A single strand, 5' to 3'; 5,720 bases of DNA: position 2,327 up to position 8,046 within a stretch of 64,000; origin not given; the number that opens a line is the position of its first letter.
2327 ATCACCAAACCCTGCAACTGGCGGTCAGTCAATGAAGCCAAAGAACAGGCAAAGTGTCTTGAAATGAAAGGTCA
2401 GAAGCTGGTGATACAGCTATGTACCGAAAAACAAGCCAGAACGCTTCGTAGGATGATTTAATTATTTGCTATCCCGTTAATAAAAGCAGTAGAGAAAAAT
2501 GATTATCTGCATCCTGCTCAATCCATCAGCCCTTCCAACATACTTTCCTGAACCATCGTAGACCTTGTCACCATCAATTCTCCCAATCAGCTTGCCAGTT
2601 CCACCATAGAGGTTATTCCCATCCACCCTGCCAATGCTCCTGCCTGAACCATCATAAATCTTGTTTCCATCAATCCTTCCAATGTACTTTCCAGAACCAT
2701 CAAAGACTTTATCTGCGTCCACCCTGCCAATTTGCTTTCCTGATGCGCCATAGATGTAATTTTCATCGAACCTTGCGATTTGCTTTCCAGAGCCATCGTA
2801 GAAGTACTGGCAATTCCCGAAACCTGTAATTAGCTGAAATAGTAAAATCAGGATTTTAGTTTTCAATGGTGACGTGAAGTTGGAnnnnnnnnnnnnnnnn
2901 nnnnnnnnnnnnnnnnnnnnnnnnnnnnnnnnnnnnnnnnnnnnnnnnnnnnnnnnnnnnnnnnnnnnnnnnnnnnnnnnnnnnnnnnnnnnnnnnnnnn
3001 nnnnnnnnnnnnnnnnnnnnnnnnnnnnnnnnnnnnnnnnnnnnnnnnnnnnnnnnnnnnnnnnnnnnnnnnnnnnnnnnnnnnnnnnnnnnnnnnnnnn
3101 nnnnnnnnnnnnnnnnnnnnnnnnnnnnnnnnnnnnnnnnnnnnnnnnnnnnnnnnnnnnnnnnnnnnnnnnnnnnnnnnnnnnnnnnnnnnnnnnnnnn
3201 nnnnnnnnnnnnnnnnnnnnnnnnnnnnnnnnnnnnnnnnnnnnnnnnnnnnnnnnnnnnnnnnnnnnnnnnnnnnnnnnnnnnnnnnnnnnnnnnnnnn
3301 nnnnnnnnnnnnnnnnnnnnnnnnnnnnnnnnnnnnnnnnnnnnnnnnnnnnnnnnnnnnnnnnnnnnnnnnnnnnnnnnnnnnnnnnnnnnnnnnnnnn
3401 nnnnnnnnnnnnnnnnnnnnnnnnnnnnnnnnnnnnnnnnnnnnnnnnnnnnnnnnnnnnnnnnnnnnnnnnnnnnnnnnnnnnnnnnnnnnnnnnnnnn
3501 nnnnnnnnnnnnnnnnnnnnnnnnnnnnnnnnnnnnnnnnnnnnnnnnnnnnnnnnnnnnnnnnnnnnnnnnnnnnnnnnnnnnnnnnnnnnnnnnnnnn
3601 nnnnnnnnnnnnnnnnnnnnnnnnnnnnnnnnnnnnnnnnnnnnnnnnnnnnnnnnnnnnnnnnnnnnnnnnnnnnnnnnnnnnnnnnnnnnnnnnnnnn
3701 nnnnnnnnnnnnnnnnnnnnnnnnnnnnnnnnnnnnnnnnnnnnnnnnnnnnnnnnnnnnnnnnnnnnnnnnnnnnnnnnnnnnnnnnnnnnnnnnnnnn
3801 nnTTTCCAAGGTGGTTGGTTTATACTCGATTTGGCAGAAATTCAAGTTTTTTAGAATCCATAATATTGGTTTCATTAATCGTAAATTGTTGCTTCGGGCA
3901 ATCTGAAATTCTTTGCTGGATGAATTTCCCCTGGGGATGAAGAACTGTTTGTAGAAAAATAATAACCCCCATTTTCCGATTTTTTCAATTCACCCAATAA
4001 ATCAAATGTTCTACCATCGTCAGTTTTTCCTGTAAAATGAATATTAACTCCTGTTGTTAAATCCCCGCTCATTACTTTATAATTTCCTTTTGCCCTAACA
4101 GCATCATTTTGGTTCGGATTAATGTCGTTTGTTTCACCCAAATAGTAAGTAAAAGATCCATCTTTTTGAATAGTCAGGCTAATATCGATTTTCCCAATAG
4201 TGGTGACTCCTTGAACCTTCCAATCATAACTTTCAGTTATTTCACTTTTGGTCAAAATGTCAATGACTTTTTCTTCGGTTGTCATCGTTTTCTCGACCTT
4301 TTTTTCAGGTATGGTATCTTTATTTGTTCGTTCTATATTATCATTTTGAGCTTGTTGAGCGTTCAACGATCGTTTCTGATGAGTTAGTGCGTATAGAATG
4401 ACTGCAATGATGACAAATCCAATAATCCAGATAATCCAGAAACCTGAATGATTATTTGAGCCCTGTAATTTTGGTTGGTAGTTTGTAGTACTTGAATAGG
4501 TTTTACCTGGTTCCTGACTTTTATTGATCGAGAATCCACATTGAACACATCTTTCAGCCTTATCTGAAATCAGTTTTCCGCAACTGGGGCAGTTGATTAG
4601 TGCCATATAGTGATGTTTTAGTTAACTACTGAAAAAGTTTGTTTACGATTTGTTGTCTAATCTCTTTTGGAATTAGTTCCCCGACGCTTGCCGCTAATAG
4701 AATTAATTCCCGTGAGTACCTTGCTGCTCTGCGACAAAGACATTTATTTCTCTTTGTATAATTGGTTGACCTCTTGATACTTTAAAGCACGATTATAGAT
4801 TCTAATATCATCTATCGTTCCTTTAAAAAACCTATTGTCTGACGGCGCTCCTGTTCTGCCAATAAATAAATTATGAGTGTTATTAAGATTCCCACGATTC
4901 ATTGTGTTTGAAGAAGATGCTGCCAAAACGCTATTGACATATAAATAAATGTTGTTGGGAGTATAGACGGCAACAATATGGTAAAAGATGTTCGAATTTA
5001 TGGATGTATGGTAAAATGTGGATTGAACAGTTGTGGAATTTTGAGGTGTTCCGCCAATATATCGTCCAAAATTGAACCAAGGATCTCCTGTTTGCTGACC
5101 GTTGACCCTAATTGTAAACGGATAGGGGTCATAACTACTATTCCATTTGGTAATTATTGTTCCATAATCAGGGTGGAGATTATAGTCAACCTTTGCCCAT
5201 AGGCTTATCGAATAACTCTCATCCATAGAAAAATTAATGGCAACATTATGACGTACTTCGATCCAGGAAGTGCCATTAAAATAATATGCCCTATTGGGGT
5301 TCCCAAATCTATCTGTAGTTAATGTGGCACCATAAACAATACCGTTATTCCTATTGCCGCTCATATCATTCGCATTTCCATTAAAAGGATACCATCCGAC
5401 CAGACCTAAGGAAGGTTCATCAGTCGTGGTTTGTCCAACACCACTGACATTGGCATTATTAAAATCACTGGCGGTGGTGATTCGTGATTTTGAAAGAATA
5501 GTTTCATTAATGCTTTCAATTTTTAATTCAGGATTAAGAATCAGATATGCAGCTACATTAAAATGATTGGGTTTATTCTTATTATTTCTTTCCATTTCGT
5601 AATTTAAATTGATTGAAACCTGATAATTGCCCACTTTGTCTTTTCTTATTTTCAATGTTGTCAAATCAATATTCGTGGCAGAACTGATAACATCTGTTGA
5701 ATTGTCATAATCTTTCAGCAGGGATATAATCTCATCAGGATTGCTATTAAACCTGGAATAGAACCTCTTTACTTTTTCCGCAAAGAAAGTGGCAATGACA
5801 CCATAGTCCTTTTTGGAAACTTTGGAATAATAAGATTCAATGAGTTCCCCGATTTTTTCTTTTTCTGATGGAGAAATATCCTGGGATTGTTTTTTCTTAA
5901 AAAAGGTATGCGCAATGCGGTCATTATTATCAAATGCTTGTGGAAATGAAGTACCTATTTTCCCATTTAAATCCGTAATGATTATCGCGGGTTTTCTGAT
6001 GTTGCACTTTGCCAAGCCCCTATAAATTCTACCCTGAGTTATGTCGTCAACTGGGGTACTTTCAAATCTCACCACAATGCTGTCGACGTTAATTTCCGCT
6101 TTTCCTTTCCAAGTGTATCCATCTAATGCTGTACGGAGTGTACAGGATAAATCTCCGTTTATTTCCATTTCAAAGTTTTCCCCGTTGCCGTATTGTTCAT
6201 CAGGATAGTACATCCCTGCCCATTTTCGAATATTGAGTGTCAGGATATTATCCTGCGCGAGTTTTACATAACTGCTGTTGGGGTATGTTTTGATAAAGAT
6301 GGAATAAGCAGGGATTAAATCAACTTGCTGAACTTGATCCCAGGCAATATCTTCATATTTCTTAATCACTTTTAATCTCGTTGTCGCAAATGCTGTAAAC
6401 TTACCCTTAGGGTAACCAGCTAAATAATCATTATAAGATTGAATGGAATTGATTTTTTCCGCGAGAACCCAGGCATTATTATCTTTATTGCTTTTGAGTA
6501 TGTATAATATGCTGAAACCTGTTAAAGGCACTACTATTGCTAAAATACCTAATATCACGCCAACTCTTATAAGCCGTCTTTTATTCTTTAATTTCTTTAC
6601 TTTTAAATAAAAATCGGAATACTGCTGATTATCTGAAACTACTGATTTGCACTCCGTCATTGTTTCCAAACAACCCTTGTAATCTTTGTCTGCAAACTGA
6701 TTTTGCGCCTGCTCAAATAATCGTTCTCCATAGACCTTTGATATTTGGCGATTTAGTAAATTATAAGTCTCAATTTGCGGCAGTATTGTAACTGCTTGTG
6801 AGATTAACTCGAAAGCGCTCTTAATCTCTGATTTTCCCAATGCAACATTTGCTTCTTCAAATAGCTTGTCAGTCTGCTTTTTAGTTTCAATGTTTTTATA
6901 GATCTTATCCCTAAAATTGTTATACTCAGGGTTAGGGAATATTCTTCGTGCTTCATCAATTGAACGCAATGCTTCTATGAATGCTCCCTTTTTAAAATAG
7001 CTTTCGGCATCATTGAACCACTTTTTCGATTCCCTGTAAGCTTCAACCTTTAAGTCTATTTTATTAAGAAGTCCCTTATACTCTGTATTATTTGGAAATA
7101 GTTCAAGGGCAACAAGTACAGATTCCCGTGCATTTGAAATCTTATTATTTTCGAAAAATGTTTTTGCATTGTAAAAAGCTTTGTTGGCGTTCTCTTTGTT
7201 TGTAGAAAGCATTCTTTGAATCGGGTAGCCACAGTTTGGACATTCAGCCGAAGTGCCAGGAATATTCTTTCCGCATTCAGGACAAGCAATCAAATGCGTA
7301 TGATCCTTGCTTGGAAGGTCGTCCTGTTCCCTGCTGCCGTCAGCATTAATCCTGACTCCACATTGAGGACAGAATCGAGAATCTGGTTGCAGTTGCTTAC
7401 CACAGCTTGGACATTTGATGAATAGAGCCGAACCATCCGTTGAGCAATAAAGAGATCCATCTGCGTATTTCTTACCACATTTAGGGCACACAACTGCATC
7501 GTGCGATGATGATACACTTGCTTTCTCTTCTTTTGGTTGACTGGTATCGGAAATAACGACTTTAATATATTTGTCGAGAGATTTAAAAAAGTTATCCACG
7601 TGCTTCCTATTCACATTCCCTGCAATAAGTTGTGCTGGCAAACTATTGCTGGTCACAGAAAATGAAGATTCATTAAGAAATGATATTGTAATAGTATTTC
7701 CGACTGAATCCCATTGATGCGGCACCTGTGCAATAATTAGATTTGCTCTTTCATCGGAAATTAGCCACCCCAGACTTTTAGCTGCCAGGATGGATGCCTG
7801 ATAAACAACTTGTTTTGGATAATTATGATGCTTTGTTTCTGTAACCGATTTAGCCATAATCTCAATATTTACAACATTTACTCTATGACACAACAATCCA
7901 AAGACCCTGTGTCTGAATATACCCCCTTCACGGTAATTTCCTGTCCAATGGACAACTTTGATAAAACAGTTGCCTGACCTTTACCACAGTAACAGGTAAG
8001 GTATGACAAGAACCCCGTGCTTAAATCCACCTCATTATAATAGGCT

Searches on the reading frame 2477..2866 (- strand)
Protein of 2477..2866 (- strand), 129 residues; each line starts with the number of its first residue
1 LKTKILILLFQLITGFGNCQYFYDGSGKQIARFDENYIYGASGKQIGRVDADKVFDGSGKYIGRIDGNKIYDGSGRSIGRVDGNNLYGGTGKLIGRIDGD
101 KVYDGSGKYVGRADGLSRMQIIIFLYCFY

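Call 97: search_protein_families(library=pfam, proteins=[window:2477-2866:-], max_evalue=0.001)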
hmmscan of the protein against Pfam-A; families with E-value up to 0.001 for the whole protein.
window:2477-2866:- (129 aa): 3 families
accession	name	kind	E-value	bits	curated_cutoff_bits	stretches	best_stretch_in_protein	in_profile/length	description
PF21785.3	Bflower_2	-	1.5e-20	73.6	38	1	21-128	3-111/112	5-fold beta-flower protein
PF21784.3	Bflower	-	9.1e-15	55.5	25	2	21-81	2-63/116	4-fold beta flower protein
PF21786.3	Bflower_3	-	5.5e-07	30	34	1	43-110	10-89/125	6-fold beta flower protein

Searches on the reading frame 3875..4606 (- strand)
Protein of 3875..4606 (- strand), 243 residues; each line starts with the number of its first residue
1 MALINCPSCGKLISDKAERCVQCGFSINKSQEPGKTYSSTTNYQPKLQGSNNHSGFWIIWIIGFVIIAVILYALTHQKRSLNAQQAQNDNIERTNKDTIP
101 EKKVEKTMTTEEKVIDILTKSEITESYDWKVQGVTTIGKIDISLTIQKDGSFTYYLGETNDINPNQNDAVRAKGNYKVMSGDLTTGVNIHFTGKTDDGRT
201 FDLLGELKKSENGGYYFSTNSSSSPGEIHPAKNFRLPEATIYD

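Call 13: search_protein_families(library=pfam, proteins=[window:3875-4606:-], max_evalue=0.001)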
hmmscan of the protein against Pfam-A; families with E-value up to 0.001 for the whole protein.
window:3875-4606:- (243 aa): 1 family
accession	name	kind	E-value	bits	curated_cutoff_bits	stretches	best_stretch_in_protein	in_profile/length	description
PF13240.11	Zn_Ribbon_1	-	9.2e-05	22.6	25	1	6-26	2-22/23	zinc-ribbon domain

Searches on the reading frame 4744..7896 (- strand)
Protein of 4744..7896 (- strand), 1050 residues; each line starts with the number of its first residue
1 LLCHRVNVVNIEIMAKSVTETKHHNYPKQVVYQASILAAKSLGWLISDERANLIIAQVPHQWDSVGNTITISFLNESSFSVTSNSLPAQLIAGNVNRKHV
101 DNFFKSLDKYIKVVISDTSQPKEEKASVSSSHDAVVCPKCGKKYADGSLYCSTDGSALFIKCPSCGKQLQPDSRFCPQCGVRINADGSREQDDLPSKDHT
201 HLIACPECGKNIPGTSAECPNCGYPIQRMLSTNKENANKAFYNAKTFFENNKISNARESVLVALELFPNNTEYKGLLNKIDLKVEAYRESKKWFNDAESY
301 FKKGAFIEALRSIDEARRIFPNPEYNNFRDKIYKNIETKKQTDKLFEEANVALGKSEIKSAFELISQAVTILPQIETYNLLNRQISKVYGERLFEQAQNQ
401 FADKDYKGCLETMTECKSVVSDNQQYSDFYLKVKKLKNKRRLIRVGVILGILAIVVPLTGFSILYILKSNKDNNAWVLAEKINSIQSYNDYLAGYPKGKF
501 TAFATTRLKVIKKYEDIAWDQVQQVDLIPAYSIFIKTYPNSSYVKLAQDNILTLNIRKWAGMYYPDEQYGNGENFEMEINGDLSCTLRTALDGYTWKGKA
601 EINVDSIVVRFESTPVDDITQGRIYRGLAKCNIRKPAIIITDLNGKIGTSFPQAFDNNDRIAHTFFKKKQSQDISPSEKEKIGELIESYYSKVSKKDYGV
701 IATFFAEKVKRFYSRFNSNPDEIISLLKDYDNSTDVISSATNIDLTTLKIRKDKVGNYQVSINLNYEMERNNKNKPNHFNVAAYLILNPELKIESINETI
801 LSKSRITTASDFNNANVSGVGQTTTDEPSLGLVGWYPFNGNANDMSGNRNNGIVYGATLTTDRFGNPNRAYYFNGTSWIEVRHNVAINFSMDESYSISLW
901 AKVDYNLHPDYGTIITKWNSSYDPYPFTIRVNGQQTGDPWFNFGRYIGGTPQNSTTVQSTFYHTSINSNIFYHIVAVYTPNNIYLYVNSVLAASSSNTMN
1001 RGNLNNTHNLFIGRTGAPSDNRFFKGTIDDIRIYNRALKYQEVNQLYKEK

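Call 11: search_protein_families(library=padloc, proteins=[window:4744-7896:-], max_evalue=0.01)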
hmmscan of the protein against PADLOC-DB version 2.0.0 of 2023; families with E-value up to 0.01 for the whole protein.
window:4744-7896:- (1050 aa): 0 families

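Call 13: search_protein_families(library=pfam, proteins=[window:4744-7896:-], max_evalue=0.001)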
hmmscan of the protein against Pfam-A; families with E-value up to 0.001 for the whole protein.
window:4744-7896:- (1050 aa): 9 families
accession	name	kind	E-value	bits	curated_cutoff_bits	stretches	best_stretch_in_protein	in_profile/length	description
PF13385.13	Laminin_G_3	-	1.2e-19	71.4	27.6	1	876-1043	4-150/151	Concanavalin A-like lectin/glucanases superfamily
PF13240.11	Zn_Ribbon_1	-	1.7e-15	56.6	25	2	161-180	1-20/23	zinc-ribbon domain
PF12773.13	DZR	-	9.7e-13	48.5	27.3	1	137-180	1-45/45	Double zinc ribbon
PF13248.11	Zn_ribbon_3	-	3.1e-11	42.8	27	1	160-183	3-26/26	zinc-ribbon domain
PF24460.1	DUF7575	-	7.5e-09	35.2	28.5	1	161-182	5-26/28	Domain of unknown function (DUF7575)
PF17032.10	Zn_ribbon_15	-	3.4e-06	28.2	28.9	1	128-180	31-73/73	zinc-ribbon family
PF02973.23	Sialidase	-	1.2e-05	25.3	26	1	980-1045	115-183/189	Sialidase, N-terminal domain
PF07719.23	TPR_2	-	0.00013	22.3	27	0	297-322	8-33/34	Tetratricopeptide repeat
PF10571.15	UPF0547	-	0.00023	21.6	29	0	205-224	3-22/26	Uncharacterised protein family UPF0547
